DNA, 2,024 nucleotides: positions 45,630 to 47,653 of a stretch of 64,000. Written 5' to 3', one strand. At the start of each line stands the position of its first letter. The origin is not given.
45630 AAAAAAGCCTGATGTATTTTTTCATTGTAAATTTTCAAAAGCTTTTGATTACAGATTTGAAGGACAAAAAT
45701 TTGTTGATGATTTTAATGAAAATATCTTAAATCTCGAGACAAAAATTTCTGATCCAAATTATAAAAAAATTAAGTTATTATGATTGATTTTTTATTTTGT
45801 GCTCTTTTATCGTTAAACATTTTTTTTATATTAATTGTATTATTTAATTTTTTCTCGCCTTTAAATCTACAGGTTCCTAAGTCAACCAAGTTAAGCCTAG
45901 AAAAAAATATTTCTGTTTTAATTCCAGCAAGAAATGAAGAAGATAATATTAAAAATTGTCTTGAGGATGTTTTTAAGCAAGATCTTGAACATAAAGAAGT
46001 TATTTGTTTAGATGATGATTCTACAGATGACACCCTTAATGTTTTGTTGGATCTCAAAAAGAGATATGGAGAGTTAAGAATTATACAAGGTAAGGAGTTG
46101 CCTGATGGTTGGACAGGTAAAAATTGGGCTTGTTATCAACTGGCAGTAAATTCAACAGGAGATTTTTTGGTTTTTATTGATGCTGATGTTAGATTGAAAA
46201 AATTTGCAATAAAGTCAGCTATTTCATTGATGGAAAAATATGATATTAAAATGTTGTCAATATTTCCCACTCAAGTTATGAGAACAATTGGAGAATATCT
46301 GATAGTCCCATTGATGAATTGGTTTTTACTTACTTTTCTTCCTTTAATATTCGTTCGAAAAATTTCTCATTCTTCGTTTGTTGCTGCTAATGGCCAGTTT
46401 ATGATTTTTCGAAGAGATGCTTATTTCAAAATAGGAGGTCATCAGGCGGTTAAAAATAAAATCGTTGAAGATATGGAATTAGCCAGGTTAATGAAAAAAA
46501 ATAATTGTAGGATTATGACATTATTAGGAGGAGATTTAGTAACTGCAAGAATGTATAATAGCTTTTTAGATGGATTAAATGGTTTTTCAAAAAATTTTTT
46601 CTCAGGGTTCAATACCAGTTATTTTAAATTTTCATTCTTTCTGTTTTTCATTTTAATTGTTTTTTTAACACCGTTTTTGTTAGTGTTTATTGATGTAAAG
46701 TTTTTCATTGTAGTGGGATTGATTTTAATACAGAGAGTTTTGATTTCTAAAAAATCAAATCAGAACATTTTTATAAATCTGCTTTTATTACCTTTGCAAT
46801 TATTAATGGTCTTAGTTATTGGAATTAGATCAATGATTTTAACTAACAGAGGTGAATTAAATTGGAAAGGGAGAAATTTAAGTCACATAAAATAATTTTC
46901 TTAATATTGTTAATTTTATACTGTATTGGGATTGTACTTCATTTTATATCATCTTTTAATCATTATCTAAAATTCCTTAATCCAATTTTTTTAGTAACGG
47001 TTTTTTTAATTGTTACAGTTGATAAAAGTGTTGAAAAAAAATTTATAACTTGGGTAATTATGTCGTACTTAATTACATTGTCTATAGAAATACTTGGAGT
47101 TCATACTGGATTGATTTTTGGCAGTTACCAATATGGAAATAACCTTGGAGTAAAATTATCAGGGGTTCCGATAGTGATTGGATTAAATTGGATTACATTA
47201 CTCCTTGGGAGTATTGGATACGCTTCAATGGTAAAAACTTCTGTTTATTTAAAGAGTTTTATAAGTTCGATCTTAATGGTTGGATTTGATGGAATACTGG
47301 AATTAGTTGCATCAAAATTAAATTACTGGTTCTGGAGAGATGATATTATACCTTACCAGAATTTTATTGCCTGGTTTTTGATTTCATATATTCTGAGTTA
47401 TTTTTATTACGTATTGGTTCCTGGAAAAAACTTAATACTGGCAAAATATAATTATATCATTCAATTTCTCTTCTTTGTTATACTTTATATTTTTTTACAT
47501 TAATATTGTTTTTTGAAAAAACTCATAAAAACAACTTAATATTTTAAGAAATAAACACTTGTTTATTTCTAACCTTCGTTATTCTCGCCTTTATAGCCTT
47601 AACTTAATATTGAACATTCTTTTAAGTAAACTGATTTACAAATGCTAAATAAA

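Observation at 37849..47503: Eight-gene carotenoid operon predicted to make a glycosylated, acylated (possibly keto/monocyclic) carotenoid, headed by a TonB-like OMP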

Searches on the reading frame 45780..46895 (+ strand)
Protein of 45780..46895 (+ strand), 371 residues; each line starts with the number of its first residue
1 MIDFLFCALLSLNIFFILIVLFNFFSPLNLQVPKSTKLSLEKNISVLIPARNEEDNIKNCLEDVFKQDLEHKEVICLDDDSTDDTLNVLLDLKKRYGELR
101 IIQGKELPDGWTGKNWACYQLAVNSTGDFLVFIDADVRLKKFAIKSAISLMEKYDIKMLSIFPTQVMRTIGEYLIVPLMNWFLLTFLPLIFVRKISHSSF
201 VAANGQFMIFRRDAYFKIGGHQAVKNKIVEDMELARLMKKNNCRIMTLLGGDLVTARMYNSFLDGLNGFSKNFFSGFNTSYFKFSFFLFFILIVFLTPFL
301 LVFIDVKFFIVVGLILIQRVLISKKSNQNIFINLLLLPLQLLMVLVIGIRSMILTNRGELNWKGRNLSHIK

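Call 3: search_protein_families(library=pfam, proteins=[window:45780-46895:+], max_evalue=0.01)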
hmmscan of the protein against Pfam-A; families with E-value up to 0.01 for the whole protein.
window:45780-46895:+ (371 aa): 4 families
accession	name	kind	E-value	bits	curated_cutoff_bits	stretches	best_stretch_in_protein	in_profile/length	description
PF00535.33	Glycos_transf_2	-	8.3e-22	78.3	23.3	1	45-170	1-124/168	Glycosyl transferase family 2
PF13641.12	Glyco_tranf_2_3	-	1e-16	62.1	27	1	43-246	2-202/230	Glycosyltransferase like family 2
PF13506.12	Glyco_transf_21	-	7.8e-11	42.2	21.7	1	110-245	14-144/174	Glycosyl transferase family 21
PF10111.15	Glyco_tranf_2_2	-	2.8e-06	27.5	27.3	1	45-240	1-202/276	Glycosyltransferase like family 2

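Call 4: search_protein_families(library=ncbifam, proteins=[window:45780-46895:+], max_evalue=0.01)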
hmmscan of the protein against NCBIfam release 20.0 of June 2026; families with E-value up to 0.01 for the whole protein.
window:45780-46895:+ (371 aa): 19 families
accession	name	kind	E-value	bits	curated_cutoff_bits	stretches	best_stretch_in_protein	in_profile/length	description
TIGR03469.1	HpnB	hypoth_equivalog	1.7e-39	136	379.25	1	6-366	3-383/386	hopene-associated glycosyltransferase HpnB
NF045692.1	OglycostaseCruG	equivalog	1.5e-36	126.2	600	1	26-346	22-340/386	2'-O-glycosyltransferase CruG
TIGR03937.1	PgaC_IcaA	equivalog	4.8e-16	58.7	422.3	1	11-153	11-152/407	poly-beta-1,6-N-acetyl-D-glucosamine synthase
TIGR04283.1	glyco_like_mftF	equivalog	1.1e-15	57.8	182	1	44-247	1-177/221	TIGR04283 family arsenosugar biosynthesis glycosyltransferase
NF041875.1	EPS_EpsD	equivalog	1.7e-12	47.4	370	1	44-245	1-196/325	exopolysaccharide biosynthesis glycosyltransferase EpsD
TIGR03472.1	HpnI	equivalog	1.2e-11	44.1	310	1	35-367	34-362/373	bacteriohopanetetrol glucosamine biosynthesis glycosyltransferase HpnI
TIGR03111.1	glyc2_xrt_Gpos1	hypoth_equivalog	1.2e-11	44.1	363.95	1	31-153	38-158/439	TIGR03111 family XrtG-associated glycosyltransferase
NF007482.0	PRK10073.1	equivalog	1.3e-10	40.8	423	1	41-153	5-112/334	glycosyltransferase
NF050050.1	ProtGlycPglI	equivalog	1.8e-10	40.7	500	1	43-151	3-108/306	GalNAc(5)-diNAcBac-PP-undecaprenol beta-1,3-glucosyltransferase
NF010496.0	PRK13915.1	equivalog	3.7e-10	39.4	262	1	38-138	27-128/307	glucosyl-3-phosphoglycerate synthase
NF047683.1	TeichurnBiosyTuaG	equivalog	1.1e-09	38.3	400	1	41-156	5-116/252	teichuronic acid biosynthesis protein TuaG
NF038299.1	EPS_HpsN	equivalog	2e-09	36.8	425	1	43-159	2-115/317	hormogonium polysaccharide biosynthesis glycosyltransferase HpsN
TIGR03965.1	mycofact_glyco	equivalog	2.2e-06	26.9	280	1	39-141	71-169/467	mycofactocin biosynthesis glycosyltransferase MftF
NF053739.1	GlytfEpsEBac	equivalog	4.2e-05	22.7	450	1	44-106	3-66/265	glycosyltransferase EpsE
TIGR04195.1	S_glycosyl_SunS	equivalog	4.6e-05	22.4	350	1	44-139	59-144/421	SunS family peptide S-glycosyltransferase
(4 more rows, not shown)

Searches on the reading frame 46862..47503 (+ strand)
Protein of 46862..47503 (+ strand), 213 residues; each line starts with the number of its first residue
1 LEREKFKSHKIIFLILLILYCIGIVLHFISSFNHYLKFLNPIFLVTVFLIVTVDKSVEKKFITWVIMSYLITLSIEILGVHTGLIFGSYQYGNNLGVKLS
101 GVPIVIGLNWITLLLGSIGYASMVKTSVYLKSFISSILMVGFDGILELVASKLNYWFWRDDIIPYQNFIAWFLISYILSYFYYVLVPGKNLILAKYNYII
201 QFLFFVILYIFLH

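Call 3: search_protein_families(library=pfam, proteins=[window:46862-47503:+], max_evalue=0.01)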
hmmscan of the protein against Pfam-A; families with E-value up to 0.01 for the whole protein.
window:46862-47503:+ (213 aa): 1 family
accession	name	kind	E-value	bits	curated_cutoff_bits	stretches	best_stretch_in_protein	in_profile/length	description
PF04240.17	Caroten_synth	-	6.3e-27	95.3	25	1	43-208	8-180/209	Carotenoid biosynthesis protein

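Call 4: search_protein_families(library=ncbifam, proteins=[window:46862-47503:+], max_evalue=0.01)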
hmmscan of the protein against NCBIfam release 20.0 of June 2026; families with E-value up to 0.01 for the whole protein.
window:46862-47503:+ (213 aa): 3 families
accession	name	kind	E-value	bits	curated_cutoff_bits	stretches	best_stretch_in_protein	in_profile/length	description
TIGR03460.1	crt_membr_arch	equivalog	8.4e-17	61.9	154.7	1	32-179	36-186/248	bisanhydrobacterioruberin hydratase CruF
NF045693.1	GCarotHydoxCruF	equivalog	4.5e-09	36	400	1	58-206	76-242/310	gamma-carotene 1'-hydroxylase CruF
NF041333.1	CruF_Halo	equivalog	4e-08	33.1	300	1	17-177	31-199/268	bisanhydrobacterioruberin hydratase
